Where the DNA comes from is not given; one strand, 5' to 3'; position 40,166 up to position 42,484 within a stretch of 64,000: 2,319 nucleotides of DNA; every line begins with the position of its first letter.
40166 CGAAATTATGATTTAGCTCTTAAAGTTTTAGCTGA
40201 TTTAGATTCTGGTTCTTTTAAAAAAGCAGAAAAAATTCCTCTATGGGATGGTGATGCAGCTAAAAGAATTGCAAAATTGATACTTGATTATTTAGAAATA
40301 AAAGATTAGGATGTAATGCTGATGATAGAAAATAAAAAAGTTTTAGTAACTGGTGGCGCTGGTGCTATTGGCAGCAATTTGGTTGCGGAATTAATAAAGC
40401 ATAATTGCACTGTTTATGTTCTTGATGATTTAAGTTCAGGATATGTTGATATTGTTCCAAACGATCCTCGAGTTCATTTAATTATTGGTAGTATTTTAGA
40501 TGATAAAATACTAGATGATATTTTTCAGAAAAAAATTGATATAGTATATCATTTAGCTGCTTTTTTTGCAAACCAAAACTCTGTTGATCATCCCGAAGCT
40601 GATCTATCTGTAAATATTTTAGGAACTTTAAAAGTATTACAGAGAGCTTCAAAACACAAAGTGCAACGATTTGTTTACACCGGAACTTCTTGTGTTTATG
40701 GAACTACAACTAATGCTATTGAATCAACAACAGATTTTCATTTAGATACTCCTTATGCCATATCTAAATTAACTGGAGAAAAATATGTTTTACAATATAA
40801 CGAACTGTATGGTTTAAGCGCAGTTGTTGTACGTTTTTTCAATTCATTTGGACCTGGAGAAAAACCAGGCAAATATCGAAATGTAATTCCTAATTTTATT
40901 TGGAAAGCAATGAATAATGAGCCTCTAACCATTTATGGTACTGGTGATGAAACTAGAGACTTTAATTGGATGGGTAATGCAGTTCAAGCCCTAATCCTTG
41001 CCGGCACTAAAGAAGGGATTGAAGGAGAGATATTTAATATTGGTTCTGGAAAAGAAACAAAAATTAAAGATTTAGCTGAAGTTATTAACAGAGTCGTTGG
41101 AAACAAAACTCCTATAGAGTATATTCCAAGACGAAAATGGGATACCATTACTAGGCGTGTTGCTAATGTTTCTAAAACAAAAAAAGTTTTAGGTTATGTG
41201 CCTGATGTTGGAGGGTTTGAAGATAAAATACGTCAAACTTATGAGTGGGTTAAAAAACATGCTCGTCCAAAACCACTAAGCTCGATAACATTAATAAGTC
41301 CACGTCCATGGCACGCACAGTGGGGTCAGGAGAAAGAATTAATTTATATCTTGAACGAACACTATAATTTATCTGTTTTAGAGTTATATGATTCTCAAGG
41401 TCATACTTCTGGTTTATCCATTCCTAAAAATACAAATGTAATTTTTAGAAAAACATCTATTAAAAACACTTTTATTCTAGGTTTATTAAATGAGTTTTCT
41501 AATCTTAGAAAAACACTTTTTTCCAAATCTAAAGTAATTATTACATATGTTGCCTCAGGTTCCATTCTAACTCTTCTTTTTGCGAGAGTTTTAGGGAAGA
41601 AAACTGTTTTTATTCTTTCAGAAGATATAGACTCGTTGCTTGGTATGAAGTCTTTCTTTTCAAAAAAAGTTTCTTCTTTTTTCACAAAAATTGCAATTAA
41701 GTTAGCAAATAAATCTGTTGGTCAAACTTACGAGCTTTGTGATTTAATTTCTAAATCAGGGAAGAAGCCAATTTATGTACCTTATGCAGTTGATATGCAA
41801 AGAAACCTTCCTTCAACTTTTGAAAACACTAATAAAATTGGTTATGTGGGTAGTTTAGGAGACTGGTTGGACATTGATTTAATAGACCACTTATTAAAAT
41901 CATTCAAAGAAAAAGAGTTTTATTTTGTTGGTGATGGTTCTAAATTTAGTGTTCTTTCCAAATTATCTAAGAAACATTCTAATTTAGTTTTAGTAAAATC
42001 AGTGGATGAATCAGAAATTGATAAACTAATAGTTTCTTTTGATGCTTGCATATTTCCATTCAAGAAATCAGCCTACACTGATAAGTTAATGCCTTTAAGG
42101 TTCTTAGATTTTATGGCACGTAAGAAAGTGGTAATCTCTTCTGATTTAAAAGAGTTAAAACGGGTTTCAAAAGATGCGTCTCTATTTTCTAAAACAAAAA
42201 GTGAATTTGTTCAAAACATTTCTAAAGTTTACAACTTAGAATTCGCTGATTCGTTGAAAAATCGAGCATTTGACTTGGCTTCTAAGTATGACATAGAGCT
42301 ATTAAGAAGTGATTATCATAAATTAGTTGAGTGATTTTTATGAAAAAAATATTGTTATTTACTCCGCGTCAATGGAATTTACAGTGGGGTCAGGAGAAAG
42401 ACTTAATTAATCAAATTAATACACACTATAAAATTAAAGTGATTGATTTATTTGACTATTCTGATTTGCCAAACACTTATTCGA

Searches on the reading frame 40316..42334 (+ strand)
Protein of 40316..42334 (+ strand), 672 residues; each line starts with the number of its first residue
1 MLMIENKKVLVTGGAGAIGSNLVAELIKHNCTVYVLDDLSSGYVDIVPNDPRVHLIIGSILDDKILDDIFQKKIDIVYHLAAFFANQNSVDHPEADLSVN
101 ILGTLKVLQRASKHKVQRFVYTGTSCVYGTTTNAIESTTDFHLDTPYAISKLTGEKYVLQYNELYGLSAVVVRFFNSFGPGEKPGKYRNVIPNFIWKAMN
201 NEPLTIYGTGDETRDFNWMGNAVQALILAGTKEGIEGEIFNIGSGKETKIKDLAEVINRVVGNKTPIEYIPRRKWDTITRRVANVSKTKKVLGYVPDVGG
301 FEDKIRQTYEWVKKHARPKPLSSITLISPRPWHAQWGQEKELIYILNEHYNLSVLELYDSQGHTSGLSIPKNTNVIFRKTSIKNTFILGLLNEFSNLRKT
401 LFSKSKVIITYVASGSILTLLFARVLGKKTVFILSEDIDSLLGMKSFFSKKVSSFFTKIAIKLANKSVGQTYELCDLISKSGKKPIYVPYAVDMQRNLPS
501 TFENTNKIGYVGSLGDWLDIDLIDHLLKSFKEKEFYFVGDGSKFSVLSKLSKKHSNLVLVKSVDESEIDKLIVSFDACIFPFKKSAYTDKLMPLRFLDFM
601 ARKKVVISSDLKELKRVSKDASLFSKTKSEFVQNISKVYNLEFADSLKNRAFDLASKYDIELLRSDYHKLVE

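Call 37: search_protein_families(library=pfam, proteins=[window:40316-42334:+], max_evalue=0.00001)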
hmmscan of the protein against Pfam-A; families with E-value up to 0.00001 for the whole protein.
window:40316-42334:+ (672 aa): 8 families
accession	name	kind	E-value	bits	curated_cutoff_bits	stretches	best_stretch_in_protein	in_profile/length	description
PF01370.27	Epimerase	-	2.5e-56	191.2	20.9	1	9-243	1-240/240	NAD dependent epimerase/dehydratase family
PF16363.11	GDP_Man_Dehyd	-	4.5e-46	158.3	27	1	10-306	1-330/332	GDP-mannose 4,6 dehydratase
PF02719.21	Polysacc_synt_2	-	1.2e-21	77.7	20.2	1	9-265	1-251/293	Polysaccharide biosynthesis protein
PF01073.25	3Beta_HSD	-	2e-18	66.9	22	1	10-230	1-229/280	3-beta hydroxysteroid dehydrogenase/isomerase family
PF04321.23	RmlD_sub_bind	-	5.2e-14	52.4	27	1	8-206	2-175/287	RmlD substrate binding domain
PF07993.18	NAD_binding_4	-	5.6e-11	42.5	20.1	1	67-174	83-204/258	Male sterility protein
PF13692.12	Glyco_trans_1_4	-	3e-07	31.2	27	1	506-639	2-140/142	Glycosyl transferases group 1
PF13460.12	NAD_binding_10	-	3.3e-06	27.5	27.2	1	13-158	1-131/184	NAD(P)H-binding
